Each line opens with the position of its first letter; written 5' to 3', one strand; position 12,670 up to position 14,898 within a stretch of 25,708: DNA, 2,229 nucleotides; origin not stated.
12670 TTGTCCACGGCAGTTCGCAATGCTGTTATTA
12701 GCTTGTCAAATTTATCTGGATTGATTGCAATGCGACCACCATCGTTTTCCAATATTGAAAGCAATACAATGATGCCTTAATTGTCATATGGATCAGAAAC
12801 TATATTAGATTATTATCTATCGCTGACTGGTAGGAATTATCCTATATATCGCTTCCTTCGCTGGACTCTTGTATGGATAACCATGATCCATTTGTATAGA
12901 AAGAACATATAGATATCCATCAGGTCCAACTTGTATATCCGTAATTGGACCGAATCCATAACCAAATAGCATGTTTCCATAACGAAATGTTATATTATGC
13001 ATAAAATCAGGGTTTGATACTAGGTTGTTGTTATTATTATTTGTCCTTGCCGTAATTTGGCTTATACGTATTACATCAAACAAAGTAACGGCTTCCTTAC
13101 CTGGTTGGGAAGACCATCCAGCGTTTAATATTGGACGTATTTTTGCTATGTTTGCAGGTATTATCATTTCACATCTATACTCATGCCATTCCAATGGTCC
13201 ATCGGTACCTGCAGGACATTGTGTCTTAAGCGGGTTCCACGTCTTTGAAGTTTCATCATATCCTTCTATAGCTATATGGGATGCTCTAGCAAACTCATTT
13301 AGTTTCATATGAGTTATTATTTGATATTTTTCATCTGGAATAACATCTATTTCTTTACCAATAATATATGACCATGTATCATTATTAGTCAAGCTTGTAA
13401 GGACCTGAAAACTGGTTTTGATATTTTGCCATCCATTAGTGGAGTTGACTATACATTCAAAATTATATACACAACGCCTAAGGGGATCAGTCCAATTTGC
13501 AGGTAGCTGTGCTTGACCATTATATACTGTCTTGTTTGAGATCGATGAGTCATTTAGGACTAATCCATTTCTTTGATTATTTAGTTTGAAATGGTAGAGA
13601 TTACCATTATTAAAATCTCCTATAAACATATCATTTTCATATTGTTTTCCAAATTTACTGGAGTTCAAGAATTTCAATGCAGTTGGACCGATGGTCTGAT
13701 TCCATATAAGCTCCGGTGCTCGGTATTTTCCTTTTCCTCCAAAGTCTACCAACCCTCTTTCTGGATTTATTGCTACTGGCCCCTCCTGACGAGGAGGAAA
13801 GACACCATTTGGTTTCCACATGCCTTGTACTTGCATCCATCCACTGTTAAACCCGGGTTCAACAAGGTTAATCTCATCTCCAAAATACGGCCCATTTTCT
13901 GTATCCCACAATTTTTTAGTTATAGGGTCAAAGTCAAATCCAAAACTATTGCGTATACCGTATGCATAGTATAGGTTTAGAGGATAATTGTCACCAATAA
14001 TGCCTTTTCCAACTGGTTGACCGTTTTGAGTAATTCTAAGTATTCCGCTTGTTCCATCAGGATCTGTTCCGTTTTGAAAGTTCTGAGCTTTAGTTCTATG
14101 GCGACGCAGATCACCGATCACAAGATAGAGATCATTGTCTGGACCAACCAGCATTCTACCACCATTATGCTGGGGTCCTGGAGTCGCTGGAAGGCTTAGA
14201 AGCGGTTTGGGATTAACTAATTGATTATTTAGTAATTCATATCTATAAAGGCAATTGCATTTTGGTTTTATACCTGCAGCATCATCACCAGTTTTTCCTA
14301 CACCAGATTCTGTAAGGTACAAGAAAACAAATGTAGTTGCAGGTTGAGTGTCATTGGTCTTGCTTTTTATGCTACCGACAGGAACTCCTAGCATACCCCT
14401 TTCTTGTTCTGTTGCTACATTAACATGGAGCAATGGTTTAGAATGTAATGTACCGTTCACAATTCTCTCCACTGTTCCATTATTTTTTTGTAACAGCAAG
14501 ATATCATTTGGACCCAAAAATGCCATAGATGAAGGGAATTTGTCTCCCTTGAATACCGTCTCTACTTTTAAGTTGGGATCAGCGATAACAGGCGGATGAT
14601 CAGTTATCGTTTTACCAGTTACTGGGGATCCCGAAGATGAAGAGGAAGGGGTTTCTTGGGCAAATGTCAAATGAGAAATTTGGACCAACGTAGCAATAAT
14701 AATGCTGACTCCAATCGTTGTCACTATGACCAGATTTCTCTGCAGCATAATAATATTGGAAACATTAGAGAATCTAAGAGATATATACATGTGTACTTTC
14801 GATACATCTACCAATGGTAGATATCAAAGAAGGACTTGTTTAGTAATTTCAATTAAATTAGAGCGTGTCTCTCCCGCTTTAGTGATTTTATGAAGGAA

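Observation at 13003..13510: A jelly-roll module is inserted between the last two blades of a GSDH-like beta-propeller, and the same module sits in the giant membrane protein 10 kb away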

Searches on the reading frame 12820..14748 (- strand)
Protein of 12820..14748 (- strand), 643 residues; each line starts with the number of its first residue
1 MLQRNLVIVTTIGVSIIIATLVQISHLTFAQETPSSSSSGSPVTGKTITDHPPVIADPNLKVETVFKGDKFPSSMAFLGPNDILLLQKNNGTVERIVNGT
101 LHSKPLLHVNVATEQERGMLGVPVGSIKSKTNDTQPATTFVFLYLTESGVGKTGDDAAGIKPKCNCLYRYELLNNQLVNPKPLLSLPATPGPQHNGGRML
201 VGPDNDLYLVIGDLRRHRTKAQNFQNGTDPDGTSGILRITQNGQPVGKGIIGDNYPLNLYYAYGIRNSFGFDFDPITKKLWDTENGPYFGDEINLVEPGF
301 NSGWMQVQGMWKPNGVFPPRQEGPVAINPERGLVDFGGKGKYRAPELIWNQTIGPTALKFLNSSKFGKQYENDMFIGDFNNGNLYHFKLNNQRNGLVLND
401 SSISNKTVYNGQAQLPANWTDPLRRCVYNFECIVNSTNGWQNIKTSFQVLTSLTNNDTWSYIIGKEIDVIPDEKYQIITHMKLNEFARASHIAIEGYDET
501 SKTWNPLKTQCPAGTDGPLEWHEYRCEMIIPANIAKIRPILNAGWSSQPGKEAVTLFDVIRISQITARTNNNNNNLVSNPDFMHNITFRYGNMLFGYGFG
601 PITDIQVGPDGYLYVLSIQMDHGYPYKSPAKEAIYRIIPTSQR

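Call 8: search_protein_families(library=pfam, proteins=[window:12820-14748:-], max_evalue=1)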
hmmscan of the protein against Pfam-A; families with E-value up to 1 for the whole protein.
window:12820-14748:- (643 aa): 1 family
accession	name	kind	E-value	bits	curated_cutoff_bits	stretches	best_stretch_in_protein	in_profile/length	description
PF07995.17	GSDH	-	1.5e-35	123.5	25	1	71-394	3-293/332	Glucose / Sorbosone dehydrogenase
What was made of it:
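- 12817..14748 (-): Gene for the 643-aa exported GSDH-family propeller that carries the nested module ('A-type' architecture). Pfam GSDH 123.5 bits (call 8).
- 13567..14538 (-): Propeller blades 1-5 (aa 71-394), including the catalytic-His motif QHNGGR and the GIRNSFG motif. Pfam GSDH profile positions 3-293 of 332 (call 8).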

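Call 14: find_homologous_proteins(query=window:12820-14748:-)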
Query window:12820-14748:- (643 aa): 8000 proteins with E <= 0.001 among 8000 candidates; the best 120 are listed.
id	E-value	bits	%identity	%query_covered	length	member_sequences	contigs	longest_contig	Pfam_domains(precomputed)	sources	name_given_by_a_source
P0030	0.0e+0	1509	100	100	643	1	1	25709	PF07995.18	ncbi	-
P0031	0.0e+0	1177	79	100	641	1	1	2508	PF07995.18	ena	-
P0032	0.0e+0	1085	75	95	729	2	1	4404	PF07995.18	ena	-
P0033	0.0e+0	1056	74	94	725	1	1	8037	PF07995.18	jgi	jgi:aldose sugar dehydrogenase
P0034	0.0e+0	1018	70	99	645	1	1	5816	PF07995.18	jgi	jgi:glucose/arabinose dehydrogenase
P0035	1.6e-250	852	53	55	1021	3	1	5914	PF07995.18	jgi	jgi:aldose sugar dehydrogenase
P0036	1.2e-241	822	62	91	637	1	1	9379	PF07995.18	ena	-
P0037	1.8e-239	815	61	92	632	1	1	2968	PF07995.18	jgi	jgi:glucose/arabinose dehydrogenase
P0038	9.0e-232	790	51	56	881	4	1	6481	PF22807.3,PF07995.18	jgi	jgi:glucose/arabinose dehydrogenase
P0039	5.5e-226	771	57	53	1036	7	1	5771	PF22807.3,PF07995.18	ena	-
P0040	1.7e-225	769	58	94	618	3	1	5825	PF07995.18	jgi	jgi:aldose sugar dehydrogenase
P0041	2.4e-224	765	58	94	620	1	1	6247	PF07995.18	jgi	jgi:aldose sugar dehydrogenase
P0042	8.8e-223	760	57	94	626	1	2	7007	PF07995.18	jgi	jgi:glucose/arabinose dehydrogenase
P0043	5.1e-221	754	56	97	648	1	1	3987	PF07995.18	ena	-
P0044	2.3e-219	749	57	94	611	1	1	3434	PF07995.18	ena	-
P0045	9.3e-219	747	56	94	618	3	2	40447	PF07995.18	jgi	jgi:aldose sugar dehydrogenase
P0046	1.8e-218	746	56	55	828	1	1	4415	PF07995.18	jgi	jgi:aldose sugar dehydrogenase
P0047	1.9e-218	746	56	94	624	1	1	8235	PF07995.18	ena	-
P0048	9.8e-216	737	57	55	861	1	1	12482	PF07995.18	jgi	jgi:aldose sugar dehydrogenase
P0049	1.0e-212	727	57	91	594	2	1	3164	PF07995.18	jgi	jgi:glucose/arabinose dehydrogenase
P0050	1.4e-211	723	56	54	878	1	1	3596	PF07995.18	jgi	jgi:aldose sugar dehydrogenase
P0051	1.4e-208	713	49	80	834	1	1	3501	PF02018.24,PF07995.18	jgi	jgi:aldose sugar dehydrogenase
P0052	5.8e-207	708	65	56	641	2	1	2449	PF07995.18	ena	-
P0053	2.9e-200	686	54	54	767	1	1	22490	PF07995.18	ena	-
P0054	2.5e-197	676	53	55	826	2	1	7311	PF07995.18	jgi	jgi:glucose/arabinose dehydrogenase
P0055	2.0e-194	666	57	55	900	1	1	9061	PF22807.3,PF07995.18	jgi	jgi:glucose/arabinose dehydrogenase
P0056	7.7e-193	661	-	-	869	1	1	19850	PF07995.18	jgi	jgi:aldose sugar dehydrogenase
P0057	1.4e-185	637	58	56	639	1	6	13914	PF07995.18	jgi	jgi:aldose sugar dehydrogenase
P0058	1.8e-183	630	-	-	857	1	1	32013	PF07995.18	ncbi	-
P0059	1.0e-176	608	58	54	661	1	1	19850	PF07995.18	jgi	jgi:aldose sugar dehydrogenase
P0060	3.3e-176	606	57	53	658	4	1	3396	PF22807.3,PF07995.18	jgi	jgi:aldose sugar dehydrogenase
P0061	1.2e-174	601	-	-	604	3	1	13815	PF07995.18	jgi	jgi:glucose/arabinose dehydrogenase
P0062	5.3e-173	596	57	56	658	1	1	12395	PF22807.3,PF07995.18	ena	-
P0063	8.7e-173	595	55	54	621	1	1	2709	PF07995.18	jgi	jgi:aldose sugar dehydrogenase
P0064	4.9e-171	589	56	56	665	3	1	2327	PF07995.18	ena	-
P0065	1.7e-170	587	57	56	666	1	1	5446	PF07995.18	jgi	-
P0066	1.9e-170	587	59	55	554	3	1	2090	PF07995.18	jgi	-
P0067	3.0e-170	586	55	56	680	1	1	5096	PF07995.18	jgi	jgi:aldose sugar dehydrogenase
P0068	5.5e-170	586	57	55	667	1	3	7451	PF02018.24,PF07995.18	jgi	jgi:glucose/arabinose dehydrogenase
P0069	6.7e-170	585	56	54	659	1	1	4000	PF07995.18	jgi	jgi:aldose sugar dehydrogenase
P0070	9.7e-170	585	58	56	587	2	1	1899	PF07995.18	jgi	jgi:glucose/arabinose dehydrogenase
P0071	1.1e-169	585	-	-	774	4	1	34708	PF00754.32,PF22633.4,PF07995.18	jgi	jgi:glucose/arabinose dehydrogenase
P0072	1.9e-169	584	56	55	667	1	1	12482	PF07995.18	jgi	jgi:aldose sugar dehydrogenase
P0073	4.7e-169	582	57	55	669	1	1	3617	PF07995.18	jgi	-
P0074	9.7e-169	581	58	56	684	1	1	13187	PF07995.18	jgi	jgi:aldose sugar dehydrogenase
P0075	1.0e-168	581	58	55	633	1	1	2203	PF22807.3,PF07995.18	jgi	jgi:glucose/arabinose dehydrogenase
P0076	2.6e-168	580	57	53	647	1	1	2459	PF22807.3,PF07995.18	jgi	jgi:aldose sugar dehydrogenase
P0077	3.9e-168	579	56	55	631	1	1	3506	PF07995.18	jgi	jgi:aldose sugar dehydrogenase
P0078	5.4e-168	579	57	54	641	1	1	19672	PF22807.3,PF07995.18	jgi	jgi:aldose sugar dehydrogenase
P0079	5.6e-168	579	56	55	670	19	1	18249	PF07995.18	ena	-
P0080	9.0e-168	578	54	55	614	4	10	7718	PF07995.18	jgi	jgi:aldose sugar dehydrogenase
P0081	1.2e-167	578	55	55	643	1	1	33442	PF07995.18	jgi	jgi:glucose/arabinose dehydrogenase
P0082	1.7e-167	577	56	53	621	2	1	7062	PF07995.18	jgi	jgi:glucose/arabinose dehydrogenase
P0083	5.5e-167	576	55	55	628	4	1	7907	PF07995.18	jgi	jgi:aldose sugar dehydrogenase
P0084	1.5e-166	574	56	55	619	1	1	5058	PF07995.18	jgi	jgi:aldose sugar dehydrogenase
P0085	2.1e-166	574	57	54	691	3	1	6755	PF07995.18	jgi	jgi:aldose sugar dehydrogenase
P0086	5.0e-166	572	56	53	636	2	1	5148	PF22807.3,PF07995.18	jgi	jgi:glucose/arabinose dehydrogenase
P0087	8.2e-166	572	56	55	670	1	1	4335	PF07995.18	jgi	jgi:aldose sugar dehydrogenase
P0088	1.2e-165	571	57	54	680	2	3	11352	PF07995.18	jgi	jgi:aldose sugar dehydrogenase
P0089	1.4e-165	571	55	55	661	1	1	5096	PF07995.18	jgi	jgi:aldose sugar dehydrogenase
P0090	1.5e-165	571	55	56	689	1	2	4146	PF07995.18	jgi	jgi:glucose/arabinose dehydrogenase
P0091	1.5e-165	571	56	54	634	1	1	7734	PF07995.18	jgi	jgi:aldose sugar dehydrogenase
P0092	2.4e-165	570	55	56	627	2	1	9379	PF07995.18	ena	-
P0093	7.1e-165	569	50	57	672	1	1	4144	PF07995.18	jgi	jgi:aldose sugar dehydrogenase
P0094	1.1e-164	568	57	55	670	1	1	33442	PF07995.18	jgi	jgi:glucose/arabinose dehydrogenase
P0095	4.4e-164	566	55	56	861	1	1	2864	PF17170.11,PF22807.3,PF01436.28,PF07995.18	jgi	jgi:aldose sugar dehydrogenase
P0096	4.9e-164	566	58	55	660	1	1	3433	PF07995.18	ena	-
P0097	6.1e-164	566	55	55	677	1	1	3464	PF07995.18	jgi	jgi:glucose/arabinose dehydrogenase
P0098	2.3e-163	564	55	57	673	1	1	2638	PF22807.3,PF07995.18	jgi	jgi:aldose sugar dehydrogenase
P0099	2.8e-163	563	55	54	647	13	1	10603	PF22807.3,PF07995.18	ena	-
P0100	5.6e-163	562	56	55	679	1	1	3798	PF07995.18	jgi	jgi:glucose/arabinose dehydrogenase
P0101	2.1e-162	561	57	55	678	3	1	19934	PF07995.18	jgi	jgi:glucose/arabinose dehydrogenase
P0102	9.1e-162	558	55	56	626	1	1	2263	PF07995.18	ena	-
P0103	1.1e-161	558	56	53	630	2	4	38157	PF22807.3,PF07995.18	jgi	-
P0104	1.2e-161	558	55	56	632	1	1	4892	PF07995.18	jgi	jgi:glucose/arabinose dehydrogenase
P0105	1.5e-161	558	55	53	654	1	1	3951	PF07995.18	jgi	jgi:aldose sugar dehydrogenase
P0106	3.2e-161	557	53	56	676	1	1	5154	PF07995.18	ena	-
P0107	4.4e-161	556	53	56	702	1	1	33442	PF22807.3,PF07995.18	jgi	jgi:glucose/arabinose dehydrogenase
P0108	5.3e-161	556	55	54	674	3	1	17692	PF07995.18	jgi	jgi:aldose sugar dehydrogenase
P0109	3.3e-160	553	54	53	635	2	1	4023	PF07995.18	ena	-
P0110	1.1e-159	552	51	54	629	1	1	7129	PF07995.18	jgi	jgi:aldose sugar dehydrogenase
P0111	1.2e-159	551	55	56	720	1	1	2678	PF00754.32,PF22633.4,PF22807.3,PF07995.18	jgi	jgi:glucose/arabinose dehydrogenase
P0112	1.4e-159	551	55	53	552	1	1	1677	PF22807.3,PF07995.18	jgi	-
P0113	3.2e-159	550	55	53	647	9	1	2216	PF22807.3,PF07995.18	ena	-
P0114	3.3e-159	550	-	-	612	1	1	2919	PF22807.3,PF07995.18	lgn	-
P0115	6.9e-159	549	54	54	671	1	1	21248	PF07995.18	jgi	-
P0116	8.6e-159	549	56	53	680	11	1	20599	PF07995.18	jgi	jgi:aldose sugar dehydrogenase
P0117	1.0e-158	548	65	56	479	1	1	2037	PF07995.18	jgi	-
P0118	2.2e-158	547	55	54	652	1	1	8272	PF07995.18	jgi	jgi:glucose/arabinose dehydrogenase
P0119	2.8e-158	547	-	-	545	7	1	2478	PF07995.18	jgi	jgi:glucose/arabinose dehydrogenase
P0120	8.7e-158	545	54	55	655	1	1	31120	PF07995.18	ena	-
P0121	9.6e-158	545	55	54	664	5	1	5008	PF22807.3,PF07995.18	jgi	jgi:aldose sugar dehydrogenase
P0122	1.3e-157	545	53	55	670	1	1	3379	PF07995.18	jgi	jgi:aldose sugar dehydrogenase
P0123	5.3e-157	543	54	54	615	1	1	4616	PF07995.18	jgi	jgi:aldose sugar dehydrogenase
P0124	6.8e-157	542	52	55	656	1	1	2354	PF07995.18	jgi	jgi:glucose/arabinose dehydrogenase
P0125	1.0e-156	542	52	55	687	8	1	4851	PF22807.3,PF07995.18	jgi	jgi:glucose/arabinose dehydrogenase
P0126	1.1e-156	542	54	53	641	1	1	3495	PF22807.3,PF07995.18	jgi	jgi:aldose sugar dehydrogenase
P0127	1.7e-156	541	53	54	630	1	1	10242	PF07995.18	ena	-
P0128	2.1e-156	541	-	-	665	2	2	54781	PF22807.3,PF07995.18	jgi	jgi:glucose/arabinose dehydrogenase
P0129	2.9e-156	540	53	54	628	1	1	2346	PF07995.18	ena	-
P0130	3.8e-156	540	54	54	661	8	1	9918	PF07995.18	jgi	jgi:glucose/arabinose dehydrogenase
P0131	4.8e-156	539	53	54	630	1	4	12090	PF07995.18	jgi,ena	-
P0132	6.1e-156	539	53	55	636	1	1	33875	PF22807.3,PF07995.18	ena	-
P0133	8.8e-156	539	53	54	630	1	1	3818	PF07995.18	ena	-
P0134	9.7e-156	538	53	56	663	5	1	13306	PF07995.18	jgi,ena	-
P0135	1.1e-155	538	54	55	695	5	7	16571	PF07995.18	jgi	jgi:aldose sugar dehydrogenase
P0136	1.1e-155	538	55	55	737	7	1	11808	PF07995.18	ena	-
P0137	1.2e-155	538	53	55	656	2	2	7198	PF07995.18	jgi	jgi:aldose sugar dehydrogenase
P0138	1.4e-155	538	53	54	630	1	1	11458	PF07995.18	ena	-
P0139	1.7e-155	538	53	55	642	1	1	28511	PF22807.3,PF07995.18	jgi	jgi:glucose/arabinose dehydrogenase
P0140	1.8e-155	538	53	54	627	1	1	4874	PF07995.18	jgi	-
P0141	2.2e-155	537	-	-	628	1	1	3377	PF07995.18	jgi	jgi:aldose sugar dehydrogenase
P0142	2.2e-155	537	-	-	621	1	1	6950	PF07995.18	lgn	-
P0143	2.5e-155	537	-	-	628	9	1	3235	PF07995.18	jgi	jgi:aldose sugar dehydrogenase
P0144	3.6e-155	537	53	54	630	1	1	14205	PF07995.18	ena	-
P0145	6.0e-155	536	54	54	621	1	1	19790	PF07995.18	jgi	-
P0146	6.8e-155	536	53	56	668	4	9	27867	PF07995.18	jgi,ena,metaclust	metaclust:\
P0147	7.0e-155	536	53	54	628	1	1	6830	PF07995.18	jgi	-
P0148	7.1e-155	536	53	54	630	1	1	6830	PF07995.18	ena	-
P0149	8.1e-155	535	57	54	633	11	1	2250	PF07995.18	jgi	-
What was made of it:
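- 12817..14748 (-): Identical to P0030 (call 14).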

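Call 24: search_protein_families(library=ncbifam, proteins=[window:12820-14748:-], max_evalue=0.1)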
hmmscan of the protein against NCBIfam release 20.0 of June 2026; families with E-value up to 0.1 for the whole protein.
window:12820-14748:- (643 aa): 3 families
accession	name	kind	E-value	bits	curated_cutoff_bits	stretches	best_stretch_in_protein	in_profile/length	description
TIGR03606.1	non_repeat_PQQ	subfamily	5.6e-18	65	434.55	1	66-310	26-273/454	glucose/sorbosone family PQQ-dependent dehydrogenase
TIGR02604.1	Piru_Ver_Nterm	subfamily_domain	0.079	12.3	122.2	0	201-399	131-309/367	PVC-type heme-binding CxxCH protein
NF033206.1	ScyE_fam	subfamily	0.092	12.3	80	0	598-642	251-293/333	ScyD/ScyE family protein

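Call 27: find_encoding_contigs(protein=P0030, flank=10000, max_places=3)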
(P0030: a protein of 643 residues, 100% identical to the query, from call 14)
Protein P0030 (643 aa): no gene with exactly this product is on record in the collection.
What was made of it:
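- Tried and rejected: The exact-sequence contig look-up for P0030 found nothing (call 27).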

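Call 34: predict_structure(alignment_id=A3)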
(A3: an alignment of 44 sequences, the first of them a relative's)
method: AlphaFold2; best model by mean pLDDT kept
length: 643 residues; sequences in the alignment: 44
mean_pLDDT: 77.0   pTM: 0.70
mean pLDDT of the five models: 77.0, 75.5, 74.5, 71.9, 64.7
residues with pLDDT >= 90: 280; 70-90: 169; 50-70: 79; < 50: 115
segments of 3 or more residues with pLDDT < 50: 1-5, 13-49, 217-225, 306-335, 411-413, 568-581, 583-590, 623-625
pLDDT, mean of each block of 10 residues (from residue 1): 50 46 29 30 35 88 94 94 93 96 96 77 86 83 92 67 92 96 89 78 95 60 48 79 86 81 79 96 70 87 54 36 38 49 78 85 94 93 91 83 65 60 75 72 78 80 89 94 95 95 93 93 95 95 91 90 71 43 43 82 95 93 55 94 60
secondary structure, 60 per line:
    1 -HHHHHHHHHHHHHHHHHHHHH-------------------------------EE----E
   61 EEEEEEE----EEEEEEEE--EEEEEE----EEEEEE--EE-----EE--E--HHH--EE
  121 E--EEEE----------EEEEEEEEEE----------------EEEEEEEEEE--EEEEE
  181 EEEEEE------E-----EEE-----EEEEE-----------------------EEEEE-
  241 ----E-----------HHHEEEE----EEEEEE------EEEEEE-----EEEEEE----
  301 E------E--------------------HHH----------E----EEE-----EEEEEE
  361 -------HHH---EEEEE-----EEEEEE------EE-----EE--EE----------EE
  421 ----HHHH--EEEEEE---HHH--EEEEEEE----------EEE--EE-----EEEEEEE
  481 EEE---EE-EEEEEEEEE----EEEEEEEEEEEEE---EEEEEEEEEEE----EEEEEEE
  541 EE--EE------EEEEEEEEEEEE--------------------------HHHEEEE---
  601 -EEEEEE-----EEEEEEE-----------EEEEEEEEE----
elements in order: H2-22 E60-67 E72-79 E82-87 E92-97 E119-121 E124-127 E138-147 E164-173 E176-186 E199-201 E207-211 E235-239 E260-263 E268-273 E280-285 E291-296 E347-349 E355-360 E374-378 E384-389 H425-428 E431-436 E445-451 E462-464 E474-483 E490-498 E503-515 E519-529 E534-542 E553-564 E594-597 E602-607 E613-619 E631-639
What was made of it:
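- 14656..14748 (-): N-terminal signal peptide or membrane anchor (aa 1-31, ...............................), followed by a Ser-rich linker. AF2 predicts a helix at aa 2-22 (call 34).
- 13054..13506 (-): Module core (aa 415-565): a CBM_4_9-like beta-sandwich from strand 2 to the last strand, with four invariant Cys. AF2 pLDDT about 90-95 for aa 431-564 (call 34).
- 13003..13026 (-): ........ (aa 575-582): the displaced first strand (beta1) of the CBM_4_9 module, lying after the module instead of before it. Docking is not confirmed (pLDDT below 50, call 34).
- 12832..12957 (-): Last propeller blade (aa 598-639: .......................AIYRIIP). AF2 strands at 602-607, 613-619 and 631-639 (call 34).
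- On GSDH / PQQ-type soluble sugar dehydrogenase (Pfam PF07995): The AF2 model has mean pLDDT 77 (call 34).
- On Circular permutation by duplication: AF2 gives pLDDT below 50 for aa 568-590 (call 34).
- AF2 gave pLDDT below 50 for aa 568-590, so docking of the displaced strand is not predicted (call 34). AF2 leaves aa 568-590 unstructured, with pLDDT below 50, and forms short bridges at aa 396-408 upstream of the module (call 34).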
